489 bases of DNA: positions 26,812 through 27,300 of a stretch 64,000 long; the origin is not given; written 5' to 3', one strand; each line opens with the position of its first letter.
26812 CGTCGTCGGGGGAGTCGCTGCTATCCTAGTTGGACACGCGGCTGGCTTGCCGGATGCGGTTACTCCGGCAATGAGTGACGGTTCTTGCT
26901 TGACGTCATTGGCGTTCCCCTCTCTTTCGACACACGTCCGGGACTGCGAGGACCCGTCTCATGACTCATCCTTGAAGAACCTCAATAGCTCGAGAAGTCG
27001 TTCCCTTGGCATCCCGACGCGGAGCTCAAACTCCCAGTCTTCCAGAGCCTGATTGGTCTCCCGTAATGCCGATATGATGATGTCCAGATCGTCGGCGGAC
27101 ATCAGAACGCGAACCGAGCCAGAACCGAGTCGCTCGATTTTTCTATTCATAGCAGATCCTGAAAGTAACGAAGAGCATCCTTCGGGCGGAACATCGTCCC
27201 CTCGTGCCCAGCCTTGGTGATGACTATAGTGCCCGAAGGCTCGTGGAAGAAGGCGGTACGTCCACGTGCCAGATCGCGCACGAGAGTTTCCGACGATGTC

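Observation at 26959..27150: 63-aa, 52%-GC ORF overlapping the RHS stop (ATGA) as candidate novel immunity protein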

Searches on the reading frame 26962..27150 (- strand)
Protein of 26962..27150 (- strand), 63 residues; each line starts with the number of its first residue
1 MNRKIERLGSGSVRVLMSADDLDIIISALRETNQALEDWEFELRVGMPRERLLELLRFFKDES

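Call 7: search_protein_families(library=pfam, proteins=[window:26962-27150:-], max_evalue=1)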
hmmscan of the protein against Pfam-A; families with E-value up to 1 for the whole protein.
seq(63 aa): 0 families

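Call 8: search_protein_families(library=ncbifam, proteins=[window:26962-27150:-], max_evalue=1)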
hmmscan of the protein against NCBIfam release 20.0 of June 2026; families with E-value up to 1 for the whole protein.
seq(63 aa): 0 families

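Call 9: find_homologous_proteins(query=window:26962-27150:-, max_evalue=0.01)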
Query seq(63 aa) (63 aa): 1 proteins with E <= 0.01 among 2 candidates.
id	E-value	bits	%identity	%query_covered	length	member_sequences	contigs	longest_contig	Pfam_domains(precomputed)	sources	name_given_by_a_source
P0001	2.4e-24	101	88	76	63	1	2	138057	-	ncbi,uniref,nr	ncbi:hypothetical protein [Polyangium jinanense]|uniref:Uncharacterized protein n=1 Tax=Polyangium j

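Call 12: find_encoding_contigs(protein=P0001, flank=10000)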
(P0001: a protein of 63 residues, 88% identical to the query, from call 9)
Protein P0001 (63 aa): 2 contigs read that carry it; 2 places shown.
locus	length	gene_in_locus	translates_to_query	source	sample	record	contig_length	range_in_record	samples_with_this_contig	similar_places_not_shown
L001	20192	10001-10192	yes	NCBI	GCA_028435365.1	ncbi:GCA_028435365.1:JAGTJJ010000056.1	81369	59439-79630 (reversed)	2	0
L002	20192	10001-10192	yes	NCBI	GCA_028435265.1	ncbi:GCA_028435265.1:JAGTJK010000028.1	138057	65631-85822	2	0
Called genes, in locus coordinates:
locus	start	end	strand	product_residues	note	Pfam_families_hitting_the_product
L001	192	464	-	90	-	-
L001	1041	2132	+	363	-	-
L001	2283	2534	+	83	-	-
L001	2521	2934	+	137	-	-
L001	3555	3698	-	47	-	-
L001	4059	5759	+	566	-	PF14659:Phage_int_SAM_3 (weak), PF00589:Phage_integrase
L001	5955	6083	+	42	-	-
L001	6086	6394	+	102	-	-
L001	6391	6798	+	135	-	PF08486:SpoIID (weak)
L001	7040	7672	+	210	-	-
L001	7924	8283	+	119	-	PF02368:Big_2, PF26918:Ig_Eae (weak), PF22359:Big-like (weak)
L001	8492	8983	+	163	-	-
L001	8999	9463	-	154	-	-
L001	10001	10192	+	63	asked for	-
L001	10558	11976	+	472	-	-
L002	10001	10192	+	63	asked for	-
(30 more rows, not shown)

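Call 24: search_protein_representatives(protein=window:26962-27150:-)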
Query: 63 residues. Proteins with E-value up to 0.001 (for the whole library): 42; up to 1e-10: 2; up to 1e-30: 0. The best 42 are listed.
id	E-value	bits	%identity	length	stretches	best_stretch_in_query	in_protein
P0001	7.5e-25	101.2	86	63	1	1-63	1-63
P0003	3.9e-12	61.4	46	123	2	17-62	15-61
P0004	1.8e-08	49.9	51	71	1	12-62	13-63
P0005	1.0e-07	47.6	51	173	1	12-62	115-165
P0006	3.2e-07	46.0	42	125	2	11-48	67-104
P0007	3.5e-07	45.9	53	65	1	3-56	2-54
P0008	8.8e-07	44.6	38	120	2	3-57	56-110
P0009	1.1e-06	44.3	54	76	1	3-51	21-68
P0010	3.3e-06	42.8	55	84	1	18-57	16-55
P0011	4.3e-06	42.5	45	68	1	4-61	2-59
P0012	7.0e-06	41.8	48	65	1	4-56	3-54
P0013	2.1e-05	40.3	47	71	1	8-60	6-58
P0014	2.9e-05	39.8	46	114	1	11-58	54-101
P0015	4.0e-05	39.4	51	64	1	3-56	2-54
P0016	4.4e-05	39.3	51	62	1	9-57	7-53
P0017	5.0e-05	39.1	37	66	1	8-59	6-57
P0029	3.4e-04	36.5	47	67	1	13-55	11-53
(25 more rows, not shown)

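Call 28: search_protein_families(library=pfam, alignment_id=A2, max_evalue=1)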
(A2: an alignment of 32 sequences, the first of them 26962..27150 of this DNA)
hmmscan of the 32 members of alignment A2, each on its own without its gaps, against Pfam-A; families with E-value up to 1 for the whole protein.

A. member 1, window:26962-27150:- (63 aa): 0 families

B. families by the number of members that match (of 32 scanned): 23 families
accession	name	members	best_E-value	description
PF19669.4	DUF6172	2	0.041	Family of unknown function (DUF6172)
PF16476.10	DUF5053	1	0.0045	Domain of unknown function (DUF5053)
PF19760.4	DUF6247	1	0.0097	Family of unknown function (DUF6247)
PF22281.1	DUF6959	1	0.017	Family of unknown function (DUF6959)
PF01352.32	KRAB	1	0.044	KRAB box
PF08651.15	DASH_Duo1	1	0.049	DASH complex subunit Duo1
PF24243.1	Phage_tail_C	1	0.05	Phage tail tip domain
PF00672.30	HAMP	1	0.069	HAMP domain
PF13374.12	TPR_10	1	0.073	Tetratricopeptide repeat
PF20859.2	RHA1_ro05818_N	1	0.081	Hypothetical protein RHA1_ro05818, N-terminal helical domain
PF13452.11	FAS1_DH_region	1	0.082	FAS1-like, dehydratase domain region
PF15545.11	Ntox8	1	0.095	Bacterial toxin 8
PF23452.1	HPAT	1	0.11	Hydroxyproline O-arabinosyltransferase family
PF22654.1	DUF7008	1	0.12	Domain of unknown function (DUF7008)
PF01280.26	Ribosomal_L19e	1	0.14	Ribosomal protein L19e, N-terminal domain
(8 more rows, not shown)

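Call 29: search_solved_structures(query=A2, max_evalue=10)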
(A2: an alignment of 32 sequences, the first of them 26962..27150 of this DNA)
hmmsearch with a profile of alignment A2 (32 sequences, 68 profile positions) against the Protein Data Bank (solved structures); distinct sequences matched with E-value up to 10: 7.
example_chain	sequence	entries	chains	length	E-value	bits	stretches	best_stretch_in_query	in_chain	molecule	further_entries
4hhu_A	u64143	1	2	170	0.053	16.5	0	7-30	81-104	OR280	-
4ky3_A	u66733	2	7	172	0.13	15.3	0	43-64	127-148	designed protein OR327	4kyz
4nez_A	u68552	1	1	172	0.29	14.2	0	7-30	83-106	Engineered protein OR276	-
3v2g_A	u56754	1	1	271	0.55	13.3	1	5-34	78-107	3-oxoacyl-[acyl-carrier-protein] reductase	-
29ul_E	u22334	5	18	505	1.1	12.3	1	39-64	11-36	Nitrogenase molybdenum-iron protein alpha chain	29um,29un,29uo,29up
4ham_A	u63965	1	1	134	1.2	12.2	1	38-60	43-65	Lmo2241 protein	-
4ney_A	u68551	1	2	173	1.3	12.1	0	9-30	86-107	Engineered protein OR277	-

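Call 30: find_related_loci(query=A2, collection=genome_contigs, flank=6000)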
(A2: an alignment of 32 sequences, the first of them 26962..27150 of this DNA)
Query A2 (63 aa) in genome_contigs; peptide patterns used: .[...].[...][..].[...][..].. (x = any residue, [..] = any of these).
102 stretches matched a pattern; 21 encode a relative of the query (tblastn E <= 1e-3); 21 distinct loci.
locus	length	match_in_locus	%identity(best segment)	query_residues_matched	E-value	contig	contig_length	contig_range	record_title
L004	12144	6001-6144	88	1-48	1e-23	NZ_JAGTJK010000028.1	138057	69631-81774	Polyangium jinanense strain SDU13 Scaffold28, whole genome shotgun sequence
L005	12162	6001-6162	58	3-54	1e-12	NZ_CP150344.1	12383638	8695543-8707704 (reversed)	Sorangium sp. So ce513 chromosome, complete genome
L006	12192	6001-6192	42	1-62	1e-11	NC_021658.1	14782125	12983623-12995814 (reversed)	Sorangium cellulosum So0157-2, complete sequence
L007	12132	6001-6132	41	9-52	3e-9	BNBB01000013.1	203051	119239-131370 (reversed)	Streptosporangium violaceochromogenes JCM 3281 DNA, sequence013, whole genome shotgun sequence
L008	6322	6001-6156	38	4-55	5e-9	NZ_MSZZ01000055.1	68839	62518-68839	Thermoactinospora rubra strain YIM 77501 contig055, whole genome shotgun sequence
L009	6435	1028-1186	40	4-56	7e-9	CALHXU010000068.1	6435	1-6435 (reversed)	MAG: uncultured Acidimicrobiales bacterium isolate R4_Bin_MAXBIN__006_1 genome assembly, contig: c_000004063987, whole g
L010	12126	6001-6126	48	17-62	1e-8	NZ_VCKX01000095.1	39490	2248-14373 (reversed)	Nonomuraea zeae strain DSM 100528 NODE_95_length_39490_cov_22.8883, whole genome shotgun sequence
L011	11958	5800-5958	38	9-61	2e-8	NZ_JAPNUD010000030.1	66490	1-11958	Nonomuraea ferruginea strain DSM 43553 30, whole genome shotgun sequence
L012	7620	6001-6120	45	17-56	9e-8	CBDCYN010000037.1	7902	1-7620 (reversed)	MAG: Phycisphaeraceae bacterium isolate 2d72df3c-1958-40e7-af3c-25a6412fd2e5 genome assembly, contig: contig_37, whole g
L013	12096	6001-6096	56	24-55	1e-7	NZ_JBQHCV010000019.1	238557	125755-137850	Nonomuraea sp. H19 H19_scaffold19, whole genome shotgun sequence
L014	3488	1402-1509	50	11-46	3e-7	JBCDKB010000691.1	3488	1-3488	MAG: Acidobacteriota bacterium isolate P01_H01_bin.49 k141_1010803_length_3488_cov_11.8620, whole genome shotgun sequenc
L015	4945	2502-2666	35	2-56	3e-7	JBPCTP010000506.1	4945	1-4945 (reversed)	MAG: Microthrixaceae bacterium isolate MAG_seacave_100 S1Ck127_9319399, whole genome shotgun sequence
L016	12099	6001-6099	52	17-49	5e-7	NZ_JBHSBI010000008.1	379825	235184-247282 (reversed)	Nonomuraea purpurea strain TBRC 1276 GCM70011553_4, whole genome shotgun sequence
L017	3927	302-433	43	4-47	6e-7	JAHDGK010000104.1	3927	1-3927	MAG: Granulosicoccus sp. isolate MAG-44 RZ_59687, whole genome shotgun sequence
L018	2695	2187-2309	41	15-55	8e-7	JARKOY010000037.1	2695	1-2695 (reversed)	MAG: Spirochaetia bacterium isolate D159_maxbin.008_sub k141_89559, whole genome shotgun sequence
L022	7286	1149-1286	35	5-50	6e-6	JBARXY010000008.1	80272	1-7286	MAG: Microthrixaceae bacterium isolate MFD12220_ilm_asm_bin21 k127_43241, whole genome shotgun sequence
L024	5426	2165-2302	33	5-50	3e-5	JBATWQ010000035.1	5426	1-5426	MAG: Microthrixaceae bacterium isolate MFD12225_ilm_asm_bin27 k127_25003, whole genome shotgun sequence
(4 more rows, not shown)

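Call 36: list_cluster_members(proteins=[P0003, P0004, P0007, P0010, P0011, P0012, P0013, P0015, P0017, P0029])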
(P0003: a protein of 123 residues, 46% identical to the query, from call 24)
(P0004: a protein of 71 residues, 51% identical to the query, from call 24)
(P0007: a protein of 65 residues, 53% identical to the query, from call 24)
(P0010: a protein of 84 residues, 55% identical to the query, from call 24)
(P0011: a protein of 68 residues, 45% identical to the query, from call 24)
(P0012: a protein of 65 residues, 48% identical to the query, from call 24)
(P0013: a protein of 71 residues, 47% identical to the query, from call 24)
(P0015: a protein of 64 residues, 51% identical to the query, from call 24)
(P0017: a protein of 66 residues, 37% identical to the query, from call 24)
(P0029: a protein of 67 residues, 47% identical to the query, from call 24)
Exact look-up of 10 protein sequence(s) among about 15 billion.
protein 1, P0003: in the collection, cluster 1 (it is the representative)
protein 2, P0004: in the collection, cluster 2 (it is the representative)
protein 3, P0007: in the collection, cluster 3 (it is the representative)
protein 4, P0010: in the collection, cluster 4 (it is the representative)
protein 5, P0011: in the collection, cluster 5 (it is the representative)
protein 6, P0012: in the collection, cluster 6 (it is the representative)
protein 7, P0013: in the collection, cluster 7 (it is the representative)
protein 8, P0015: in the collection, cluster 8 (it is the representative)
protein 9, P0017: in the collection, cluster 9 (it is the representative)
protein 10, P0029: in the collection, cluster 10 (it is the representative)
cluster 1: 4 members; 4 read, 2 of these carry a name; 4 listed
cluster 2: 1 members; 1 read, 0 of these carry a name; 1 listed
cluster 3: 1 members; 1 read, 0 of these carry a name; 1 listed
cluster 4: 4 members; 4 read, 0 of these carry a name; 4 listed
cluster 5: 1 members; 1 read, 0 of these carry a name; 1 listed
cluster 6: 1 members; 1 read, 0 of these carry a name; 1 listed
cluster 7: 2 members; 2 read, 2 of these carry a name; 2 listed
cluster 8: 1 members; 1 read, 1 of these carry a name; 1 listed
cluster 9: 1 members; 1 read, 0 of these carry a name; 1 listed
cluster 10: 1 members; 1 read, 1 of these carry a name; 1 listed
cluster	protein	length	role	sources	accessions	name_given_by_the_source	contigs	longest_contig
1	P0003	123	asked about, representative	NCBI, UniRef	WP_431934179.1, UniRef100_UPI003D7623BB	hypothetical protein [Nonomuraea jabiensis] | hypothetical protein n=1 Tax=Nonomuraea jabiensis TaxID=882448 RepID=UPI003D7623BB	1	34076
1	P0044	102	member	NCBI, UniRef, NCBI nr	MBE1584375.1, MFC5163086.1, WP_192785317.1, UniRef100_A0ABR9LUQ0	hypothetical protein ACFPOI_30350 [Nonomuraea angiospora] | Uncharacterized protein n=1 Tax=Nonomuraea angiospora TaxID=46172 RepID=A0ABR9LUQ0_9ACTN | hypothetical protein [Nonomuraea angiospora]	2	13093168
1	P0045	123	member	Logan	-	-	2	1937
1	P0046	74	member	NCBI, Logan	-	-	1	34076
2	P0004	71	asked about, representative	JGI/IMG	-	-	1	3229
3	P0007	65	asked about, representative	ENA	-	-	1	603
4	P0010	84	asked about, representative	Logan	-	-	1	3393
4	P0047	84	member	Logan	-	-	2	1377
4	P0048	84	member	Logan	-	-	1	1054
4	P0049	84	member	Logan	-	-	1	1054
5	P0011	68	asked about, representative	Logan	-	-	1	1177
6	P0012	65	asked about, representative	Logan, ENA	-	-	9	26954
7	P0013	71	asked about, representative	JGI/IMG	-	hypothetical protein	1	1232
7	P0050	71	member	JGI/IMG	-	hypothetical protein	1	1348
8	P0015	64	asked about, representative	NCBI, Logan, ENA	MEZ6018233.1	MAG: hypothetical protein R3F49_24230 [Planctomycetota bacterium]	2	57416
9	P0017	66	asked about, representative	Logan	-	-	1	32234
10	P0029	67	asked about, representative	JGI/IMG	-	hypothetical protein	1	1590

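Call 52: predict_structure(alignment_id=A4)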
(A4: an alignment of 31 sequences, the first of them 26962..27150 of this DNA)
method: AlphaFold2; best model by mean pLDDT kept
length: 63 residues; sequences in the alignment: 31
mean_pLDDT: 93.0   pTM: 0.72
mean pLDDT of the five models: 93.0, 92.3, 91.8, 88.4, 84.6
residues with pLDDT >= 90: 54; 70-90: 8; 50-70: 1; < 50: 0
segments of 3 or more residues with pLDDT < 50: none
pLDDT, mean of each block of 10 residues (from residue 1): 86 93 95 96 97 95 80
secondary structure, 60 per line:
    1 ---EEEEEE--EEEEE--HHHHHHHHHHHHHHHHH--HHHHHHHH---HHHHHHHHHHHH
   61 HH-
elements in order: E4-9 E12-16 H19-35 H38-45 H49-62

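Call 56: fold_search(model_id=the predicted structure, library=pdb)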
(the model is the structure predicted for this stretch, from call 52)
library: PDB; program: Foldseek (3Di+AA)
matches with E <= 10: 101; with E <= 0.001: 0
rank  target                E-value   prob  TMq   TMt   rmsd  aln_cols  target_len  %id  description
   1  2x48_A                7.1e-01  0.25  0.31  0.34   9.0        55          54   16  ORF 55 from Sulfolobus islandicus rudivirus 1 (released 2010-07-21)
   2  6yxx_Af               1.8e+00  0.10  0.27  0.17   9.0        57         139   16  State A of the Trypanosoma brucei mitoribosomal large subunit assembly intermediate (released 2020-10-14)
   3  3w6j_B                2.1e+00  0.11  0.34  0.18   6.9        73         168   16  Crystal structure of ScpAB core complex (released 2013-04-24)
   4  8grg_B                2.1e+00  0.08  0.28  0.08  10.0        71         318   14  Crystal structure of a constitutively active mutant of the alpha gamma heterodimer of human IDH3 (released 2022-11-30)
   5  2z43_C                2.2e+00  0.08  0.29  0.09   9.2        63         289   14  Structure of a twinned crystal of RadA (released 2007-11-13)
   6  8yoz_A                2.4e+00  0.15  0.47  0.39   9.5        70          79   16  Crystal structure of the small zinc-finger protein ZifS (TTHA0897) from Thermus thermophilus HB8. (released 2025-03-19)
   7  5jbr_A                2.6e+00  0.16  0.46  0.21  15.2        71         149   15  Crystal structure of uncharacterized protein Bcav_2135 from Beutenbergia cavernae (released 2016-04-20)
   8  5grh_B                2.9e+00  0.07  0.28  0.07  10.1        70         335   13  Crystal structure of the alpha gamma heterodimer of human IDH3 in complex with Mg(2+) (released 2017-02-15)
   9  8a22_Yc               3.4e+00  0.08  0.36  0.18   9.9        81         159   11  Structure of the mitochondrial ribosome from Polytomella magna (released 2022-11-16)
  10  3w6j_C                3.4e+00  0.08  0.28  0.14  11.7        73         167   16  Crystal structure of ScpAB core complex (released 2013-04-24)
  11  2nsb                  3.4e+00  0.06  0.27  0.22   8.9        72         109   18  Structures of and interactions between domains of trigger factor from Themotoga maritima (released 2007-03-27)
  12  3w6j_F                3.6e+00  0.06  0.27  0.13  11.9        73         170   16  Crystal structure of ScpAB core complex (released 2013-04-24)
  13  4hob_D                3.9e+00  0.08  0.29  0.29   5.6        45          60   20  The crystal structure of the Zalpha domain from Cyprinid Herpes virus 3 (released 2013-09-11)
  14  8smd_A                3.9e+00  0.05  0.25  0.15   8.6        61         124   23  Structure of Clostridium botulinum prophage Tad1 in complex with 1''-3' gcADPR (released 2023-11-22)
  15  2rp4_MODEL_1_A        4.1e+00  0.13  0.45  0.42   4.9        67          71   12  Solution Structure of the oligomerization domain in Dmp53 (released 2008-05-27)
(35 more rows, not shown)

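Call 79: search_protein_families(library=ncbifam, alignment_id=A4, max_evalue=0.1)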
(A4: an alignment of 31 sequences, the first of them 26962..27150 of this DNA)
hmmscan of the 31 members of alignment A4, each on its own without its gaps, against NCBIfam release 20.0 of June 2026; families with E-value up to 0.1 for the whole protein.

A. member 1, window:26962-27150:- (63 aa): 0 families

B. families by the number of members that match (of 31 scanned): 11 families
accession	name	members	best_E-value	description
NF049982.1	CnbZ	1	0.023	2-amino-5-chloromuconate deaminase CnbZ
NF004331.0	PRK05722.2-1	1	0.03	glucose-6-phosphate dehydrogenase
NF050006.2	ssl0461_fam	1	0.039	protein IsiD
NF007515.0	PRK10119.1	1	0.043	phosphohydrolase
NF009981.0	PRK13447.1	1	0.055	F0F1 ATP synthase subunit epsilon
TIGR02859.1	spore_sigH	1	0.06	RNA polymerase sporulation sigma factor SigH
NF033689.1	N2Fix_CO_CowN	1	0.066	N(2)-fixation sustaining protein CowN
NF004596.0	PRK05932.1-3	1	0.067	RNA polymerase factor sigma-54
NF052508.1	BRA0787_fam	1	0.093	BRA0787 family protein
NF046025.1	HisPtaseChptCaul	1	0.093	histidine phosphotransferase ChpT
NF005194.1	PRK06666.1-5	1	0.096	flagellar motor switch protein FliM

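Call 81: find_related_loci(query=A4, collection=metagenome_contigs, flank=3000)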
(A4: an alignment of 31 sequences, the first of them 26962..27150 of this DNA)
Query A4 (63 aa) in metagenome_contigs; peptide patterns used: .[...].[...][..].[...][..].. (x = any residue, [..] = any of these).
163 stretches matched a pattern; 14 encode a relative of the query (tblastn E <= 1e-3); 14 distinct loci.
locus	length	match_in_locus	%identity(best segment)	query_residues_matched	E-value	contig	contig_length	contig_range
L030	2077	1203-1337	49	8-52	5e-11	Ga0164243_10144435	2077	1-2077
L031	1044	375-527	43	10-60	1e-10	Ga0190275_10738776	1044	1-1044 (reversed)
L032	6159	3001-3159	36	5-57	4e-10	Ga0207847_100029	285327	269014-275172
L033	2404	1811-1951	38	15-61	3e-10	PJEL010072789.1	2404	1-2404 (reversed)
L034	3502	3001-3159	36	5-57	4e-10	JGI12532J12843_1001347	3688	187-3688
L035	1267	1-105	57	15-49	4e-10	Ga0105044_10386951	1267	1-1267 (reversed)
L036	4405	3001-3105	57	15-49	1e-9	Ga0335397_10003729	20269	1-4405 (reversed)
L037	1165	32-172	40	15-61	1e-9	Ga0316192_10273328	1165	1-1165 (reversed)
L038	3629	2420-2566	45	13-61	2e-9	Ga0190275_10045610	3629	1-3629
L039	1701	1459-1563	54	21-55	2e-8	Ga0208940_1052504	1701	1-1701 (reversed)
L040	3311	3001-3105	54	21-55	2e-8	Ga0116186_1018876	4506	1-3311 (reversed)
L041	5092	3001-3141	32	4-50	4e-6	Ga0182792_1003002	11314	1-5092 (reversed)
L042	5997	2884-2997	42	4-41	9e-6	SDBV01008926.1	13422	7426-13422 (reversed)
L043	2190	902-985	50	28-55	1e-5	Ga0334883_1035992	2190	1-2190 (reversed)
